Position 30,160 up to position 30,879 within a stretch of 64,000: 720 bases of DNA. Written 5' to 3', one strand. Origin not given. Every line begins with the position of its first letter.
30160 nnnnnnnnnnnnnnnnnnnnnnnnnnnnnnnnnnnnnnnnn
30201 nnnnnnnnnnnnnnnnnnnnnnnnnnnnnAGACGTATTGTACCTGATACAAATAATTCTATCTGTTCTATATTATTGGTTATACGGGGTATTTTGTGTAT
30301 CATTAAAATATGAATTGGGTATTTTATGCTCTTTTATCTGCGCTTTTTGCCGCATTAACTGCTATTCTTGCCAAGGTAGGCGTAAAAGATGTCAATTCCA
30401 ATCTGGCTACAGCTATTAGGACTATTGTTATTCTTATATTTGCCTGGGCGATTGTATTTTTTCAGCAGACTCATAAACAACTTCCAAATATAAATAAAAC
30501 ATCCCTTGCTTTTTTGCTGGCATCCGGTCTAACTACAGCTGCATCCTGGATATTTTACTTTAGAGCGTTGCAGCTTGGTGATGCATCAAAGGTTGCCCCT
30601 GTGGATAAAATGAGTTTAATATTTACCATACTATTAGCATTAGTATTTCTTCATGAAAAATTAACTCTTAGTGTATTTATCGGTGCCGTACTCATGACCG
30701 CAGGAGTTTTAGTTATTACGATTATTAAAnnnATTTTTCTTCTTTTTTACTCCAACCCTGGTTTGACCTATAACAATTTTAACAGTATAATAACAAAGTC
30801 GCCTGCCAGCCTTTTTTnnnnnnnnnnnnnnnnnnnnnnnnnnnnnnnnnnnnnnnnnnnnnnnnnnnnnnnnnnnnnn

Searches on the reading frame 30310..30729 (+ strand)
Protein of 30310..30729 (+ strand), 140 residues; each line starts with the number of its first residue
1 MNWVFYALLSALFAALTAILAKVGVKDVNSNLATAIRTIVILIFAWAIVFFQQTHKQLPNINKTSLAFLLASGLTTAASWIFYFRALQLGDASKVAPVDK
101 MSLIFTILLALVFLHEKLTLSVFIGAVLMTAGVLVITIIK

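Call 57: search_protein_families(library=pfam, proteins=[window:30310-30729:+], max_evalue=0.001)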
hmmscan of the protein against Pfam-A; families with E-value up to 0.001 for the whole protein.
window:30310-30729:+ (140 aa): 2 families
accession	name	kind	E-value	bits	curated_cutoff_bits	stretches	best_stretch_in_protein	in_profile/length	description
PF00892.27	EamA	-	2.3e-24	86.7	28.2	1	2-137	2-134/135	EamA-like transporter family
PF05653.20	Mg_trans_NIPA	-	1.8e-05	24.5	26.2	1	71-138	54-121/295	Magnesium transporter NIPA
